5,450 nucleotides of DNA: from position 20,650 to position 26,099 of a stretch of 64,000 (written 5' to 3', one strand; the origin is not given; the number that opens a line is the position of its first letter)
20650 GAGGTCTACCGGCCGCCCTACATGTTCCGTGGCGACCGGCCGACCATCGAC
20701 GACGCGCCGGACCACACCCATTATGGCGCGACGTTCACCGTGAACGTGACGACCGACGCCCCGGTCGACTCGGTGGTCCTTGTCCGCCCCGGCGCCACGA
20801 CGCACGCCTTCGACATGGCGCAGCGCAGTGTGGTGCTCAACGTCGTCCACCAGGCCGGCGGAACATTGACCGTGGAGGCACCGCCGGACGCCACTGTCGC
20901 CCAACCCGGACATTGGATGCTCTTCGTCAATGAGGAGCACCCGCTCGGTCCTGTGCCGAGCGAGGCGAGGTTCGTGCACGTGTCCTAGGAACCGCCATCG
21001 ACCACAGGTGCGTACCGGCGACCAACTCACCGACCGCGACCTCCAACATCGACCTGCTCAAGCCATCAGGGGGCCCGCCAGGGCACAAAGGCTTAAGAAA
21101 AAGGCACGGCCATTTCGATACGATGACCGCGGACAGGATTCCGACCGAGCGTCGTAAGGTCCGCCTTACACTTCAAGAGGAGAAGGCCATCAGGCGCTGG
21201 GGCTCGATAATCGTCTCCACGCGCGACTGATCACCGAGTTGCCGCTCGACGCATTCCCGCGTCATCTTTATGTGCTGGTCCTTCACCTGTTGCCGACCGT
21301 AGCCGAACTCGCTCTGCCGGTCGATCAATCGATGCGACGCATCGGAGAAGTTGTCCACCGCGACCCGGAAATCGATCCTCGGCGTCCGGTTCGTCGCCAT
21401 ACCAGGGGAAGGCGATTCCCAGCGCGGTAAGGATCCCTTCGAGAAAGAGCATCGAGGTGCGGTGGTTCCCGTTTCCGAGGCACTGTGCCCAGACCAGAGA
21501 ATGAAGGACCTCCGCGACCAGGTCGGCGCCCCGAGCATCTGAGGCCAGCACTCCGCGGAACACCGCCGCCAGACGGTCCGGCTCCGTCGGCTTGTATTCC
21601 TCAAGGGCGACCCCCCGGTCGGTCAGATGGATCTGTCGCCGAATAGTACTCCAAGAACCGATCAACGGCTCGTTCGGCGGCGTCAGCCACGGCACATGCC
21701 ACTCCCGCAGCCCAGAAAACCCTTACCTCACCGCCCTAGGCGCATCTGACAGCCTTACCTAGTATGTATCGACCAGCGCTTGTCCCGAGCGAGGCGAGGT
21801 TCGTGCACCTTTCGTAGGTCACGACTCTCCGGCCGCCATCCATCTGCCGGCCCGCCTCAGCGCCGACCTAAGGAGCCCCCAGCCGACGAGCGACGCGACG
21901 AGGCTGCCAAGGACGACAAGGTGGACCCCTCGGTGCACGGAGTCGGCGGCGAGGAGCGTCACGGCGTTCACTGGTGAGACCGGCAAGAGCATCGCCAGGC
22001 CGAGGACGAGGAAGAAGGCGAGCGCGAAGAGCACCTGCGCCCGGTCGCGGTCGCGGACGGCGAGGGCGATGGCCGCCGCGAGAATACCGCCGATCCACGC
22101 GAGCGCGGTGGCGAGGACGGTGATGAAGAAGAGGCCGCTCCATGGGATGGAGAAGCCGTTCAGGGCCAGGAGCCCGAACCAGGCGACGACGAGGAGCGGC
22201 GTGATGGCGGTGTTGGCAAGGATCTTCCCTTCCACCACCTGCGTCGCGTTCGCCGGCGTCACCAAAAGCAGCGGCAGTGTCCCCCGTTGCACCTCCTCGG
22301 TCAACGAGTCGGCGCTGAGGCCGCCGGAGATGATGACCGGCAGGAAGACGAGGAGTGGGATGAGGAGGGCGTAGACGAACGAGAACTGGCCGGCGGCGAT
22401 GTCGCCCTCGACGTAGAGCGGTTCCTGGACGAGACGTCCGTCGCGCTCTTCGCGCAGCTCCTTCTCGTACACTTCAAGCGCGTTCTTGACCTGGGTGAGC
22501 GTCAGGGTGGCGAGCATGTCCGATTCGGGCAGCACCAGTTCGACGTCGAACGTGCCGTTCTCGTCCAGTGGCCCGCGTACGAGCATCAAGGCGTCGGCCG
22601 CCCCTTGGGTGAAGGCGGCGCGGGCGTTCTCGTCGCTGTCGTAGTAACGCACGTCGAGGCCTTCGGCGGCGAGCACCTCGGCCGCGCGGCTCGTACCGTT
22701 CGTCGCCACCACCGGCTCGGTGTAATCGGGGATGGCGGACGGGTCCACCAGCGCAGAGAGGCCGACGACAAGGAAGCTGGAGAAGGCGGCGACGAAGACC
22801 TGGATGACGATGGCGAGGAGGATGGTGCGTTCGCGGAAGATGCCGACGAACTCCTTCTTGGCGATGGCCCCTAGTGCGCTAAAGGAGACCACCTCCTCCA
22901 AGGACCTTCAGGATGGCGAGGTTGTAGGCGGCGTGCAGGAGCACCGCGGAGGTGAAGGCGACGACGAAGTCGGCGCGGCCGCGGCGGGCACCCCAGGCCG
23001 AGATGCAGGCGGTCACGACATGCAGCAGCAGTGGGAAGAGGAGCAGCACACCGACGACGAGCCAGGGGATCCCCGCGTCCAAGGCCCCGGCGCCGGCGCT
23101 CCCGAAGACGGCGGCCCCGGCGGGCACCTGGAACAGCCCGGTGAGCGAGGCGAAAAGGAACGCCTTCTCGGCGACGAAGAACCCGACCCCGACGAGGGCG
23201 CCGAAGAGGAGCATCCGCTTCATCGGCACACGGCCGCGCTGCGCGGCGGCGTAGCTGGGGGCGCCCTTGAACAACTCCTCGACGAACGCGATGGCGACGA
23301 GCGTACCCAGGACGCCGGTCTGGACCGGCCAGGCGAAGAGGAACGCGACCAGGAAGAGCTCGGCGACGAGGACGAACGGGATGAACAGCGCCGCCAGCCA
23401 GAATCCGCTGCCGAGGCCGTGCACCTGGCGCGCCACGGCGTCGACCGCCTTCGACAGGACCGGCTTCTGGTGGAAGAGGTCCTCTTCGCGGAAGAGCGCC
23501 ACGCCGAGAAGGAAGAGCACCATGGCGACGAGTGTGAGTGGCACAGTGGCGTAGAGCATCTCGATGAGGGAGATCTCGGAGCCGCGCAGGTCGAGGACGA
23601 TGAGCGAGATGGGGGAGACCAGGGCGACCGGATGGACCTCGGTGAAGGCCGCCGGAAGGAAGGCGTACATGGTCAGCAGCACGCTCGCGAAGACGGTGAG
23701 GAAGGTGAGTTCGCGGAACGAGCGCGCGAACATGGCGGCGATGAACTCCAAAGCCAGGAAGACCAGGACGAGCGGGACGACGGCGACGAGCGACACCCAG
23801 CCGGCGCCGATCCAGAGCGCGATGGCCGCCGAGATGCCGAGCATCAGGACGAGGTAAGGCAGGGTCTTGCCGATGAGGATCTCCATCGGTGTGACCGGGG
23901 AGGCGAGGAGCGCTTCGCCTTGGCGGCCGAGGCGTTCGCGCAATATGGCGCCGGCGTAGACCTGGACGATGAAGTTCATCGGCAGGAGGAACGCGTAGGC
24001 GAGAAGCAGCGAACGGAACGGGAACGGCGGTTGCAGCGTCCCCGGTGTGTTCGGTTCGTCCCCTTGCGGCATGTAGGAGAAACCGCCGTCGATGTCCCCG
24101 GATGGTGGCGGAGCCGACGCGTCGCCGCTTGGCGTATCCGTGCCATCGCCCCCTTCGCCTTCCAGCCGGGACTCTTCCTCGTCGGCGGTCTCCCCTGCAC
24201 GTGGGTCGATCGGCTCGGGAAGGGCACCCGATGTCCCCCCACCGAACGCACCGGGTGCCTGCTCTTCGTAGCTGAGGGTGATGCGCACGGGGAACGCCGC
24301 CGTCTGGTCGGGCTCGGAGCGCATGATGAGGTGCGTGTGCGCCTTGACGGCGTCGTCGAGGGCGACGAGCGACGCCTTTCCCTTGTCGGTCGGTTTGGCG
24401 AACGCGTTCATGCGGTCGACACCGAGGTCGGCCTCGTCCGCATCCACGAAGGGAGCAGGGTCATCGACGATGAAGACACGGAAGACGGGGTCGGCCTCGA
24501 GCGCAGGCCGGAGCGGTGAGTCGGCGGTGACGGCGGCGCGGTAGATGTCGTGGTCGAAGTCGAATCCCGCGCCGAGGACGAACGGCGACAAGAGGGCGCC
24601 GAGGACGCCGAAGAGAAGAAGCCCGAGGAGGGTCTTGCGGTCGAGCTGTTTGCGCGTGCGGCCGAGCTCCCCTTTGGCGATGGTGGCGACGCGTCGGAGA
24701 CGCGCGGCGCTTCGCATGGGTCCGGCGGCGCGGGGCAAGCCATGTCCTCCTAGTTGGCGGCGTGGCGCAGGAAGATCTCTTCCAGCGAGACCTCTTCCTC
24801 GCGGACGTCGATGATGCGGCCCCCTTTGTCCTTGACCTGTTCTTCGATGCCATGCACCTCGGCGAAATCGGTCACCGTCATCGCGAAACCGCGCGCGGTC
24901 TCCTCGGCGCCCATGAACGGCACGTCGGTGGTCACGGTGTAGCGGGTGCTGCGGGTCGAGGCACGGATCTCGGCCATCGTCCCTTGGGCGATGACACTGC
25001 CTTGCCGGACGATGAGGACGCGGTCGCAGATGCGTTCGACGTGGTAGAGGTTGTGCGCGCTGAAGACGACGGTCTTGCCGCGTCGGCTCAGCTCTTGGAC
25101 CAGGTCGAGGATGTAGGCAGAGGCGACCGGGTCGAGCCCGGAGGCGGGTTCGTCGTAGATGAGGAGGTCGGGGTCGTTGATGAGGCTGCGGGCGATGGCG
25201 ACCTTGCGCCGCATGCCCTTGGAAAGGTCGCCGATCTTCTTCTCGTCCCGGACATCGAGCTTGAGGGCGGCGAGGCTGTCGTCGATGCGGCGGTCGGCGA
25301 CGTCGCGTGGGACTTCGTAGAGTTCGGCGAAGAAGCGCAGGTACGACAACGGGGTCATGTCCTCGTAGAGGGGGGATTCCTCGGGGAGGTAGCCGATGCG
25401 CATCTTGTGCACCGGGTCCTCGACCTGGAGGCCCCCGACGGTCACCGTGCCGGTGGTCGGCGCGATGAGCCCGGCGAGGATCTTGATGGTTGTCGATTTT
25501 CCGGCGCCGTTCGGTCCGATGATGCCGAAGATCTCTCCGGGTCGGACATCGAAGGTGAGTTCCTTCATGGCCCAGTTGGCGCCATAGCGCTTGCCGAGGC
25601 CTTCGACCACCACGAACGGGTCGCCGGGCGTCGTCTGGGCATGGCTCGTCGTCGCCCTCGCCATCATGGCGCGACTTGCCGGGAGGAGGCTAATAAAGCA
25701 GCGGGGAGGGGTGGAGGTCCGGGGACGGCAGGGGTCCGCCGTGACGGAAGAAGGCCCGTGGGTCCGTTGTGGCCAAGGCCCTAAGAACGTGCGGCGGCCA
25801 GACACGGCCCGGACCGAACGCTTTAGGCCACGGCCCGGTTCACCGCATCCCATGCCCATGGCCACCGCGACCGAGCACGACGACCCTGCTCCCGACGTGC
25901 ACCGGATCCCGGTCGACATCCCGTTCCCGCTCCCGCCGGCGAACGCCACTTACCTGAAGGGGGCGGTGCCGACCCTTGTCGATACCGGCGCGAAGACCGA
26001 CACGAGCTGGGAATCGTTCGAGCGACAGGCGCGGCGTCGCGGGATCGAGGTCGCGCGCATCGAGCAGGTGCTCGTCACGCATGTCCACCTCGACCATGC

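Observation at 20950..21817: Small lower-GC insertion carrying a degenerate Doc/Fic-like gene, flanked by 39-bp direct repeats that duplicate the oxidase gene 3' end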

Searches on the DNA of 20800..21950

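Call 42: search_rna_families(source=window, start=20800, end=21950, threshold=evalue, max_evalue=1)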
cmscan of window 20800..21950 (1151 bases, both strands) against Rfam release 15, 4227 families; matches with E-value up to 1: 0.
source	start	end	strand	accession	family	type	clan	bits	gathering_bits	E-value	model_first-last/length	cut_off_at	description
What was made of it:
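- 20990..21172 (.): Non-coding 3' flank of the pseudogene inside the insert. No recognisable gene or RNA. No Rfam match (call 42).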

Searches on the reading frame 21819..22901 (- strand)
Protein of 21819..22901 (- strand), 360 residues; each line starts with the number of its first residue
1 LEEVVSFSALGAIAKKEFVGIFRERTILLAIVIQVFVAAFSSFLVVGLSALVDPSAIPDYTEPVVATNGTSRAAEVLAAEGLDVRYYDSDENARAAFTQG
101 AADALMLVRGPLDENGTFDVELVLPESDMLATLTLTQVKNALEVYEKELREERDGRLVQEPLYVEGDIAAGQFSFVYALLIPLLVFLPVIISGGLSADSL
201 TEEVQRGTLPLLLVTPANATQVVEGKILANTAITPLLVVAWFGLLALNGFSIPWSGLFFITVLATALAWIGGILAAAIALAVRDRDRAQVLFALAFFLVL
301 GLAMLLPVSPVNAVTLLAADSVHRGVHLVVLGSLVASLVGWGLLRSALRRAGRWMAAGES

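Call 4: search_protein_families(library=pfam, proteins=[window:21819-22901:-], max_evalue=1)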
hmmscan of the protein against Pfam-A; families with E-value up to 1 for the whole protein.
window:21819-22901:- (360 aa): 4 families
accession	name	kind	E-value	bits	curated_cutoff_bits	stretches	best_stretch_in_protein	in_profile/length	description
PF12698.13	ABC2_membrane_3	-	5.7e-18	65.5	31.6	1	27-306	8-289/347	ABC-2 family transporter protein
PF12679.13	ABC2_membrane_2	-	7.4e-13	48.8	27.2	1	12-310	2-205/283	ABC-2 family transporter protein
PF12730.13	ABC2_membrane_4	-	0.00033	21.1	27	1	177-277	50-154/179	ABC-2 family transporter protein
PF06182.17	ABC2_membrane_6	-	0.015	15.5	22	1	196-274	47-125/229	ABC-2 family transporter protein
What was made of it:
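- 21819..22901 (-): Convergent ABC-2 family permease gene, first of a permease / 619-aa protein / ATPase operon on the minus strand. It is the right-hand host boundary. Pfam ABC2_membrane_3 (call 4).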

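Call 64: list_cluster_members(proteins=[P0008, P0004, window:21819-22901:-])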
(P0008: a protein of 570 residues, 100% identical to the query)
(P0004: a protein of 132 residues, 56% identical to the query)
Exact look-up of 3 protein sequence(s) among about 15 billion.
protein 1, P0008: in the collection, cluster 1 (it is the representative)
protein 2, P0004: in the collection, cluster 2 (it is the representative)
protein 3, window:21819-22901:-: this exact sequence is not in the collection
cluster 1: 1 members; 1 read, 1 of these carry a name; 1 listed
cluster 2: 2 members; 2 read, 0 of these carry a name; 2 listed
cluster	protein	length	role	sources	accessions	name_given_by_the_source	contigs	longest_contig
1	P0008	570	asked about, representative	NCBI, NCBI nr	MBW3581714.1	MAG: DUF1929 domain-containing protein [Euryarchaeota archaeon] | DUF1929 domain-containing protein [Euryarchaeota archaeon]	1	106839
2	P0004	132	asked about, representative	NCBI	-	-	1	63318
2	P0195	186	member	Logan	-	-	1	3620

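Call 76: search_protein_families(library=ncbifam, proteins=[window:21819-22901:-], max_evalue=0.01)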
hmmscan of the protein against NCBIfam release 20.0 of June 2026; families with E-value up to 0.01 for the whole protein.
window:21819-22901:- (360 aa): 2 families
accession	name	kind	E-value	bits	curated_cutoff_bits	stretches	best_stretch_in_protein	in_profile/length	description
NF041647.1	ABC_perm_CPBP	equivalog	2.8e-08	33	435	1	8-283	3-311/636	ABC transporter permease subunit/CPBP intramembrane protease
TIGR03518.1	ABC_perm_GldF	equivalog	0.0035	17.4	288.5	1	185-238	55-111/240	gliding motility-associated ABC transporter permease subunit GldF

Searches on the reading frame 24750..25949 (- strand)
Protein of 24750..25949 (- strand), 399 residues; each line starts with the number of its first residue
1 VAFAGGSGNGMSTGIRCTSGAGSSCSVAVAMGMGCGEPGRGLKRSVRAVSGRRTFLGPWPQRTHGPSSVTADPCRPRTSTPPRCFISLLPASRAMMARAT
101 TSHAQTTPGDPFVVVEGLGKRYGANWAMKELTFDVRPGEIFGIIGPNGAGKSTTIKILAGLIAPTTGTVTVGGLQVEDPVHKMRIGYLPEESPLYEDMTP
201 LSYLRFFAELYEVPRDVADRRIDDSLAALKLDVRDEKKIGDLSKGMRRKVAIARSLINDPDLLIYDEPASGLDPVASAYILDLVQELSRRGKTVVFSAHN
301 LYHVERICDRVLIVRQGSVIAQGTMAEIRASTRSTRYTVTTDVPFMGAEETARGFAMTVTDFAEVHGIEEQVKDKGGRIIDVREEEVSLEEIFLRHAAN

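Call 76: search_protein_families(library=ncbifam, proteins=[window:24750-25949:-], max_evalue=0.01)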
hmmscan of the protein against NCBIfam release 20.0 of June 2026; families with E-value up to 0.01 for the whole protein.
window:24750-25949:- (399 aa): 189 families (the best 25 are shown)
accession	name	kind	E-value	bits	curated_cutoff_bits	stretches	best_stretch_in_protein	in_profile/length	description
TIGR01188.1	drrA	subfamily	9.6e-65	218.8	312.45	1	120-357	1-241/302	daunorubicin resistance ABC transporter, ATP-binding protein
TIGR03522.1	GldA_ABC_ATP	equivalog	3e-63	214.1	402.6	1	113-343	3-234/301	gliding motility-associated ABC transporter ATP-binding subunit GldA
NF033858.1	ABC2_perm_RbbA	equivalog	4.4e-51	173.8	1050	1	83-334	235-490/909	ribosome-associated ATPase/putative transporter RbbA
NF010060.0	PRK13537.1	equivalog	1.4e-50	172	521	1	112-328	15-233/314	nodulation factor ABC transporter ATP-binding protein NodI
TIGR03864.1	PQQ_ABC_ATP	hypoth_equivalog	2.6e-47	161.3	302.25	1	114-334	3-225/236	ABC transporter, ATP-binding subunit, PQQ-dependent alcohol dehydrogenase system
NF010059.0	PRK13536.1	equivalog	7.9e-45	153.1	549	1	113-325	44-258/342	nodulation factor ABC transporter ATP-binding protein NodI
TIGR04406.1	LPS_export_lptB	equivalog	1.3e-44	152.3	240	1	114-334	3-228/239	LPS export ABC transporter ATP-binding protein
TIGR03740.1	galliderm_ABC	subfamily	9.9e-44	149.7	309.75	1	115-325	3-208/223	lantibiotic protection ABC transporter ATP-binding subunit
TIGR01288.1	nodI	equivalog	9e-42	143.1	424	1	117-324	9-218/303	nodulation factor ABC transporter ATP-binding protein NodI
TIGR04521.1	ECF_ATPase_2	equivalog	2.1e-38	132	330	1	126-333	19-237/279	energy-coupling factor transporter ATPase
NF047568.1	PSM_export_PmtC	equivalog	2.5e-36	125.6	375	1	116-342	4-220/290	phenol-soluble modulin export ABC transporter ATP-binding protein PmtC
TIGR01186.1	proV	subfamily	9.7e-36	123.6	326.6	1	121-329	2-218/363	betaine/proline/choline family ABC transporter ATP-binding protein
NF053840.1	MnTportMntADein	equivalog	3.4e-34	118.5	400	2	221-330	113-221/240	manganese ABC transporter ATP-binding protein MntA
TIGR02315.1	ABC_phnC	equivalog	4.1e-33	114.8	266.1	2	216-332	120-237/243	phosphonate ABC transporter ATP-binding protein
NF011967.0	PRK15439.1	equivalog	5.2e-33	114.2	586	1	108-330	7-229/510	autoinducer 2 ABC transporter ATP-binding protein LsrA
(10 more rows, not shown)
